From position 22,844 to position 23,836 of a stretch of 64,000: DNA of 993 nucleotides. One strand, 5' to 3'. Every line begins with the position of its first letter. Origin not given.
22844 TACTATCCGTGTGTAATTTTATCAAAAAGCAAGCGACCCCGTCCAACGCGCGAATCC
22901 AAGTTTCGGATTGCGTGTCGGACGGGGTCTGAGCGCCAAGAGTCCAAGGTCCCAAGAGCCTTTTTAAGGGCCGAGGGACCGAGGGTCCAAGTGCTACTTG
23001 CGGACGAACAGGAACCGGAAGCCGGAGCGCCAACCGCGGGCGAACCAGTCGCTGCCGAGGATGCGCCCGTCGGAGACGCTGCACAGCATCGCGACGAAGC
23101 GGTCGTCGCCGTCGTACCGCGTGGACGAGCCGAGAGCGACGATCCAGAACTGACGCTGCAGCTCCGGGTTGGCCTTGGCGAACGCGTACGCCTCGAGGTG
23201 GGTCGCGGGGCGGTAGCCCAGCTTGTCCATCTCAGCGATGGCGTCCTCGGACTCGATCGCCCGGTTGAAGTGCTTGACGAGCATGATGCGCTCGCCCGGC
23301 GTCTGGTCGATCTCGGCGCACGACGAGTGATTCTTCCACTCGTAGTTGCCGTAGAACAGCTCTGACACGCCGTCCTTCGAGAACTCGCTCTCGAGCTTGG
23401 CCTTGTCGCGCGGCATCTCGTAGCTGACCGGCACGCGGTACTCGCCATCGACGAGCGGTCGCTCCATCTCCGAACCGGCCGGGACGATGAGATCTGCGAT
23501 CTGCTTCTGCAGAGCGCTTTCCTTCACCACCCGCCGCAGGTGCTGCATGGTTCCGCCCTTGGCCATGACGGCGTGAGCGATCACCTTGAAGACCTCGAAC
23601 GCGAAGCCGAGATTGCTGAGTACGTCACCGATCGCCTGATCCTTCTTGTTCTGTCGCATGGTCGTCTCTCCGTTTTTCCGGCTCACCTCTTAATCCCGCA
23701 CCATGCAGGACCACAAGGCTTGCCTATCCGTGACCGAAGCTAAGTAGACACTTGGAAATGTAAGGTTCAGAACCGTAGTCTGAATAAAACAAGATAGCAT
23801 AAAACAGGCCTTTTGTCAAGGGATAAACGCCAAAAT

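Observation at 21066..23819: Complete diversity-generating retroelement (RT, Avd-like gene, TR, VR-bearing target gene)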

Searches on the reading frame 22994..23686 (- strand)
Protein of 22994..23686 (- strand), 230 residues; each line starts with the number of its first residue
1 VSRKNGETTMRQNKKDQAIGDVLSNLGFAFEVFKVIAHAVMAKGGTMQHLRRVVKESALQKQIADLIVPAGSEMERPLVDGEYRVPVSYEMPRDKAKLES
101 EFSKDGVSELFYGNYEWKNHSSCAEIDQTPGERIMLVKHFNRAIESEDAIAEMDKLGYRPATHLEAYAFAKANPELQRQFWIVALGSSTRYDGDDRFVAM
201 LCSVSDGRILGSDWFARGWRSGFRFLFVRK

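Call 6: search_protein_families(library=pfam, proteins=[window:22994-23686:-], max_evalue=0.01)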
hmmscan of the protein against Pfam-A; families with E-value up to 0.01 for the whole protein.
window:22994-23686:- (230 aa): 0 families

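Call 9: find_homologous_proteins(query=window:22994-23686:-)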
Query window:22994-23686:- (230 aa): 173 proteins with E <= 0.001 among 330 candidates; the best 120 are listed.
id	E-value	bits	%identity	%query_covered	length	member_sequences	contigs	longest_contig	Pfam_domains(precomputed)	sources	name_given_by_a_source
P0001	1.8e-144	497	100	96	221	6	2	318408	-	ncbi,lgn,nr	ncbi:hypothetical protein IT408_02120 [Candidatus Uhrbacteria bacterium]|nr:hypothetical protein [Ca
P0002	3.4e-124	431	81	96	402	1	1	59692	-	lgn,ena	-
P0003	1.4e-119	416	86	96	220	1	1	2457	-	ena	-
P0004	3.5e-118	411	86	96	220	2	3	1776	-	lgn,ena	-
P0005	8.4e-117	407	86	96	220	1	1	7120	-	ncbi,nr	ncbi:hypothetical protein GF391_00785 [Candidatus Uhrbacteria bacterium]|nr:hypothetical protein [Ca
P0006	2.2e-116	405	85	96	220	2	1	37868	-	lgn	-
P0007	4.7e-113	395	80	98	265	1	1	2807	-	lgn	-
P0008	2.0e-112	392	82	96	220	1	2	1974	-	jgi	jgi:hypothetical protein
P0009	1.2e-108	380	79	96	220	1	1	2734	-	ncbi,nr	ncbi:MAG: hypothetical protein EPN91_04110 [Salinibacterium sp.]|nr:MAG: hypothetical protein EPN91_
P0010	6.0e-108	378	80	96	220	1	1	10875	-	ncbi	-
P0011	1.5e-107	377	80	96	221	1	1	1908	-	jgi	jgi:hypothetical protein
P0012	2.3e-106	373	79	96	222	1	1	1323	-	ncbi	-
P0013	2.5e-106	373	77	96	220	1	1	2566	-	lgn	-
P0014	3.7e-106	372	79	96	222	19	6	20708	-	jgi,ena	-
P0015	3.8e-106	372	79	96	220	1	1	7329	-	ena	-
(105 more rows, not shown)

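Call 10: search_protein_families(library=ncbifam, proteins=[window:22994-23686:-], max_evalue=0.01)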
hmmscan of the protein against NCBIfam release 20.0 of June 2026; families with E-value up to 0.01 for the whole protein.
window:22994-23686:- (230 aa): 0 families

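Call 16: find_encoding_contigs(protein=P0001, flank=10000, max_places=4)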
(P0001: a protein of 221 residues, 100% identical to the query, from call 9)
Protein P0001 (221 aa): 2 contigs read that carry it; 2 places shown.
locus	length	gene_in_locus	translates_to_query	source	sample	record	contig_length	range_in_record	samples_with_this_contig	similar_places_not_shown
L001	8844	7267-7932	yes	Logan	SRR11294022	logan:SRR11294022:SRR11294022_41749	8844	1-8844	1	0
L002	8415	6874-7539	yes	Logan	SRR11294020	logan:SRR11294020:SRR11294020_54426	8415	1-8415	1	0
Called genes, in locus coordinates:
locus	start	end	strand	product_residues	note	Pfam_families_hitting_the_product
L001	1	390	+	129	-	?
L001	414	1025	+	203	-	PF00163:Ribosomal_S4, PF01479:S4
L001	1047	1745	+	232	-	PF01193:RNA_pol_L, PF01000:RNA_pol_A_bac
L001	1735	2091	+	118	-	PF01196:Ribosomal_L17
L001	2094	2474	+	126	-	PF00572:Ribosomal_L13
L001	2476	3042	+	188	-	PF00380:Ribosomal_S9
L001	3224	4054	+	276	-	PF13479:AAA_24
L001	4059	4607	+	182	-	-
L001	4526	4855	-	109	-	-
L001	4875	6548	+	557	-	PF09491:RE_AlwI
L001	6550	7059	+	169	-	PF09491:RE_AlwI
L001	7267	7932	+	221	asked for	-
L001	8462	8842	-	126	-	?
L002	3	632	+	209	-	?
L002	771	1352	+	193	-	PF01193:RNA_pol_L, PF01000:RNA_pol_A_bac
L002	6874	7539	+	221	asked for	-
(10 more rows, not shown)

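Call 19: find_related_loci(query=A2, collection=genome_contigs, flank=6000)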
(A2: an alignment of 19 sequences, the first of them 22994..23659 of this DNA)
Query A2 (221 aa) in genome_contigs; peptide patterns used: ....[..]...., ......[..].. (x = any residue, [..] = any of these).
37 stretches matched a pattern; 23 encode a relative of the query (tblastn E <= 1e-3); 23 distinct loci.
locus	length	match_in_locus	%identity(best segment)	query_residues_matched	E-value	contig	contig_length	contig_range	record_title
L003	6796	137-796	86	1-221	3e-124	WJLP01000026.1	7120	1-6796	MAG: Candidatus Uhrbacteria bacterium isolate Bin_582 k141_1245455, whole genome shotgun sequence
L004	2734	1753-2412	79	1-221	8e-121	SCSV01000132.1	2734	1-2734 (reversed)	MAG: Salinibacterium sp. isolate FW300_bin.11 FW300_bin.11-67428, whole genome shotgun sequence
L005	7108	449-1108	80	1-221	1e-115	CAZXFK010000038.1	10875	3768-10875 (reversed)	MAG TPA_asm: uncultured Gammaproteobacteria bacterium isolate SRP278314_co2_137 genome assembly, contig: NODE_8225_lengt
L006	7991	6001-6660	63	1-221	3e-90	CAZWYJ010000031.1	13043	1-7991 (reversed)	MAG TPA_asm: uncultured Gammaproteobacteria bacterium isolate SRP294416_co1_128 genome assembly, contig: NODE_10232_leng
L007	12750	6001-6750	81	57-221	2e-84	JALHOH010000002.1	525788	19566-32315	MAG: Patescibacteria group bacterium isolate bin.120 c_000000000057, whole genome shotgun sequence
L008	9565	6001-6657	62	1-221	2e-83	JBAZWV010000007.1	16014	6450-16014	MAG: Patescibacteria group bacterium isolate SO_2017_GW1_40 NODE_13639_length_16014_cov_1.445962_OW334_2017, whole genom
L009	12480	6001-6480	72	61-221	3e-70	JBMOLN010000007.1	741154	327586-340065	MAG: Patescibacteria group bacterium isolate Betzabe_MAG025 MAG025_7, whole genome shotgun sequence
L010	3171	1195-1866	54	1-221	7e-70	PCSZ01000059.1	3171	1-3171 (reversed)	MAG: Candidatus Uhrbacteria bacterium CG22_combo_CG10-13_8_21_14_all_47_17 CG22_scaffold_23211_c, whole genome shotgun s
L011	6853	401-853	70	73-221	3e-67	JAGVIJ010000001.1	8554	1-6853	MAG: bacterium isolate DeMMO1_11 c_000000012605, whole genome shotgun sequence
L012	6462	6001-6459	69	25-180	1e-66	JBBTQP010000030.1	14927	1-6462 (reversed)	MAG: Patescibacteria group bacterium isolate H41-bin265_1 H41_bin265_1_000000000030, whole genome shotgun sequence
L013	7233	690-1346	54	2-221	9e-65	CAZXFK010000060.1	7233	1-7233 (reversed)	MAG TPA_asm: uncultured Gammaproteobacteria bacterium isolate SRP278314_co2_137 genome assembly, contig: NODE_14741_leng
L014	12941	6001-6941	68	73-221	4e-62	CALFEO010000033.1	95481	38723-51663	MAG TPA_asm: uncultured bacterium isolate SRR3330206_bin.16_CONCOCT_v1.1_MAG genome assembly, contig: ERZ724085.249, who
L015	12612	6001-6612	51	14-221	2e-60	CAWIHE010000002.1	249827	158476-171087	MAG: Candidatus Uhrbacteria bacterium isolate MFD03726.bin.1.68 genome assembly, contig: contig_59252, whole genome shot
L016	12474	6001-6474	60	67-221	1e-53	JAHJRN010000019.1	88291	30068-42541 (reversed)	MAG: Patescibacteria group bacterium isolate OS_PC_MetaG.mb.153 OS_PC_MetaG.mb.153_k141_371502, whole genome shotgun seq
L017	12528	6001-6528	45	2-221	2e-51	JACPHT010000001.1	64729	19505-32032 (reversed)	MAG: Candidatus Uhrbacteria bacterium isolate NC_groundwater_421_Ag_B-0.1um_41_26 GD18-4_B1_scaffold_17425, whole genome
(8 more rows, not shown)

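Call 25: predict_structure(alignment_id=A1)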
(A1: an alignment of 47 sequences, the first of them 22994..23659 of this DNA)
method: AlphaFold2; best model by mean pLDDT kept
length: 221 residues; sequences in the alignment: 47
mean_pLDDT: 91.4   pTM: 0.71
mean pLDDT of the five models: 91.4, 90.1, 89.9, 89.0, 87.1
residues with pLDDT >= 90: 172; 70-90: 34; 50-70: 15; < 50: 0
segments of 3 or more residues with pLDDT < 50: none
pLDDT, mean of each block of 10 residues (from residue 1): 65 80 92 95 93 83 69 96 95 95 96 95 97 97 97 98 95 97 92 92 92 96 92
secondary structure, 60 per line:
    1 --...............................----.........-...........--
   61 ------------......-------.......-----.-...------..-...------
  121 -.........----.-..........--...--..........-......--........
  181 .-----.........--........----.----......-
elements in order: H3-33 H38-46 H48-58 E73-78 H86-92 E122-130 H137-146 E149-151 H154-163 H165-170 E173-181 E187-195 E198-205 E215-220

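Call 29: fold_search(model_id=the predicted structure, library=pdb)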
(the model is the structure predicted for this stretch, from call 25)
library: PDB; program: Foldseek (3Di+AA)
matches with E <= 10: 327; with E <= 0.001: 0
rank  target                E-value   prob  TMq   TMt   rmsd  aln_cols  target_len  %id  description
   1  3vyj                  1.5e-01  0.82  0.31  0.50   6.8       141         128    9  Crystal structure of C-type lectin domain of murine dendritic cell inhibitory receptor 2 (apo form) (released 2013-10-02)
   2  8oks_B                1.6e-01  0.87  0.32  0.55   6.8       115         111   10  Crystal structure of Bdellovibrio bacteriovorus Bd2740 C-terminal domain (released 2023-10-25)
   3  1ukm_B                2.1e-01  0.28  0.23  0.35   9.0       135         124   16  Crystal structure of EMS16, an Antagonist of collagen receptor integrin alpha2beta1 (GPIa/IIa) (released 2003-11-04)
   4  8h4v_B                2.7e-01  0.54  0.29  0.42   8.2       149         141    9  Mincle CRD complex with PGL trisaccharide (released 2023-08-09)
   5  3whd_C                4.2e-01  0.28  0.26  0.36   8.2       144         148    8  C-type lectin, human MCL (released 2013-10-23)
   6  5b1r                  5.7e-01  0.51  0.29  0.49   4.8       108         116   10  Crystal structure of mouse CD72a CTLD (released 2016-10-19)
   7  4kzv_A                5.7e-01  0.30  0.25  0.38   6.4       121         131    8  Structure of the carbohydrate-recognition domain of the C-type lectin mincle bound to trehalose (released 2013-08-28)
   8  3wbp_A                6.0e-01  0.41  0.30  0.48   8.2       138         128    9  Crystal structure of carbohydrate recognition domain of Blood Dendritic Cell Antigen-2 (BDCA2) lectin (crystal form-1) (released 2013-12-25)
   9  5b1w_A                6.4e-01  0.38  0.30  0.46   7.0       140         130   12  Crystal structure of human dendritic cell inhibitory receptor (DCIR) C-type lectin domain in ligand-free form (released 2016-05-11)
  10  4fpw_B                6.4e-01  0.02  0.08  0.10  14.5       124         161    9  Crystal Structure of CalU16 from Micromonospora echinospora. Northeast Structural Genomics Consortium Target MiR12. (released 2012-12-12)
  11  6ryn                  7.2e-01  0.23  0.24  0.39   6.4       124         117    8  Structure of conglutinin carbohydrate recognition domain with GlcNAc-alpha-1-phosphate bound (released 2019-10-09)
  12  9rko_A                7.2e-01  0.14  0.22  0.31  10.1       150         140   13  Langerin in complex with Thiazolopyrimidine (released 2026-02-25)
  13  3m9z                  7.6e-01  0.30  0.27  0.44   8.6       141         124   11  Crystal Structure of extracellular domain of mouse NKR-P1A (released 2011-04-06)
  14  4kzw_B                7.6e-01  0.30  0.27  0.41   5.6       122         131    6  Structure of the carbohydrate-recognition domain of the C-type lectin mincle (released 2013-08-28)
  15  7jpt_A                7.6e-01  0.18  0.23  0.05   7.4       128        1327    6  Structure of an endocytic receptor (released 2020-12-09)
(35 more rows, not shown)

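Call 33: fold_search(model_id=the predicted structure, library=viral)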
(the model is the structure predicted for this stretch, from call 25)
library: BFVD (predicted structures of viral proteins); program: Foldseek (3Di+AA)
matches with E <= 10: 210; with E <= 0.001: 0
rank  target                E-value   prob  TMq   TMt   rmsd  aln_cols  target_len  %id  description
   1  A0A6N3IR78            8.7e-02  0.51  0.27  0.32  16.2       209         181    8  ORF3 [Bearded dragon adenovirus 1]
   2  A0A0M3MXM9            1.5e-01  0.47  0.26  0.36  12.1       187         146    7  Membrane protein UL45 [Testudinid alphaherpesvirus 3]
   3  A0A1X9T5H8            1.7e-01  0.75  0.29  0.20   4.6       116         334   12  C-type lectin protein [Ranid herpesvirus 3]
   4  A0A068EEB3            2.0e-01  0.20  0.24  0.26  19.0       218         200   12  C-type lectin family protein [Pigeonpox virus]
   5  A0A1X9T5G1            2.1e-01  0.20  0.23  0.24  18.1       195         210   11  C-type lectin protein [Ranid herpesvirus 3]
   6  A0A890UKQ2            3.3e-01  0.54  0.31  0.45  12.1       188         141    8  (no name in the UniProt tables at hand)
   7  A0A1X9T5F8            3.7e-01  0.10  0.22  0.12  18.2       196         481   10  C-type lectin protein [Ranid herpesvirus 3]
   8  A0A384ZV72            4.4e-01  0.18  0.27  0.28  20.5       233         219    9  (no name in the UniProt tables at hand)
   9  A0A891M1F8            4.7e-01  0.16  0.25  0.30  16.6       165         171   11  (no name in the UniProt tables at hand)
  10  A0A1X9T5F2            5.0e-01  0.38  0.28  0.09   7.4       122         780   11  C-type lectin protein [Ranid herpesvirus 3]
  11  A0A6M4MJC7            5.3e-01  0.25  0.24  0.08   8.0       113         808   12  ORF4 [Bearded dragon adenovirus 1]
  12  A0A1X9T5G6            5.9e-01  0.30  0.29  0.34   8.6       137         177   11  C-type lectin protein [Ranid herpesvirus 3]
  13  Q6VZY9                6.3e-01  0.15  0.25  0.31  19.3       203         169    9  CNPV008 C-type lectin-like protein [Canarypox virus]
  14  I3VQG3                6.3e-01  0.15  0.26  0.22  21.4       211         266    9  B161 [miniopterid betaherpesvirus 1]
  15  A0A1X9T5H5            6.6e-01  0.28  0.27  0.19   6.8       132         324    9  C-type lectin protein [Ranid herpesvirus 3]
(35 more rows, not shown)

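Call 43: find_related_loci(query=A2, collection=metagenome_contigs, flank=4000)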
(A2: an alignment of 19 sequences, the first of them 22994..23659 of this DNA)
Query A2 (221 aa) in metagenome_contigs; peptide patterns used: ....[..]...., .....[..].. (x = any residue, [..] = any of these).
109 stretches matched a pattern; 27 encode a relative of the query (tblastn E <= 1e-3); 27 distinct loci.
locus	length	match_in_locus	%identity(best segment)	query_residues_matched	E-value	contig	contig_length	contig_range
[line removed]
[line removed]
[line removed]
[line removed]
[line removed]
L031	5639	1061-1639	66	25-221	6e-80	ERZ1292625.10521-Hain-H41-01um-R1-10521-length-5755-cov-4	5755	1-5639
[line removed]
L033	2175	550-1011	77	67-221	2e-79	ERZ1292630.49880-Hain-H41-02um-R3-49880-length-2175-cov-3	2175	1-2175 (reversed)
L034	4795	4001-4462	77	67-221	3e-77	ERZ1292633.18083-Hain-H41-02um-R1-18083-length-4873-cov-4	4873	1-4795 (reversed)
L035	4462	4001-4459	69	25-180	7e-67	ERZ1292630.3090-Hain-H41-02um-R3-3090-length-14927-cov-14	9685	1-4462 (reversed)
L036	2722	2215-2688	65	63-221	4e-59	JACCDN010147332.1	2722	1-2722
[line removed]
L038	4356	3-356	76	103-221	5e-55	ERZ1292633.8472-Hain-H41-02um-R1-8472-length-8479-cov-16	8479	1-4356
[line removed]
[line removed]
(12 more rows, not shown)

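Call 93: list_cluster_members(proteins=[P0001])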
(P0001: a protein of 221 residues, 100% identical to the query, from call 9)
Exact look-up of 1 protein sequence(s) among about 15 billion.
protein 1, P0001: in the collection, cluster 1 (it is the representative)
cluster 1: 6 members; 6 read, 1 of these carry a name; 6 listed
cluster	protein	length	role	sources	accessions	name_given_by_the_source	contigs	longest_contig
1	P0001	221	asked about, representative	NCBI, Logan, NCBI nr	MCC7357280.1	hypothetical protein IT408_02120 [Candidatus Uhrbacteria bacterium] | hypothetical protein [Candidatus Uhrbacteria bacterium]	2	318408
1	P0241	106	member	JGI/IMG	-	-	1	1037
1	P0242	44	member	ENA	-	-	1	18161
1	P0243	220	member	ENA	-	-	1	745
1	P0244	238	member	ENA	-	-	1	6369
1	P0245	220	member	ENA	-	-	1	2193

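Call 98: search_solved_structures(query=A2, max_evalue=10)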
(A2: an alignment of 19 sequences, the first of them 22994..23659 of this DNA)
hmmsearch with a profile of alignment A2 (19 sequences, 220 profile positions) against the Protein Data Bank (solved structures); distinct sequences matched with E-value up to 10: 3.
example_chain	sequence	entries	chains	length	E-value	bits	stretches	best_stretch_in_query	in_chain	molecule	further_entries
8ehq_G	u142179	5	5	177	0.074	15.7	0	82-147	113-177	Transcription termination/antitermination protein NusG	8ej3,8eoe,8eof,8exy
4mod_A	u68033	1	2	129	0.83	12.3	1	4-66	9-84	HR1 of S protein, LINKER, HR2 of S protein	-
1f7c_A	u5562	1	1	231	1.3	11.7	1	15-66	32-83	RHOGAP PROTEIN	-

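Call 99: search_protein_families(library=phrogs, proteins=[window:22994-23659:-], max_evalue=0.001)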
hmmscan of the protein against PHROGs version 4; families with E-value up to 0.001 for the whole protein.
window:22994-23659:- (221 aa): 0 families
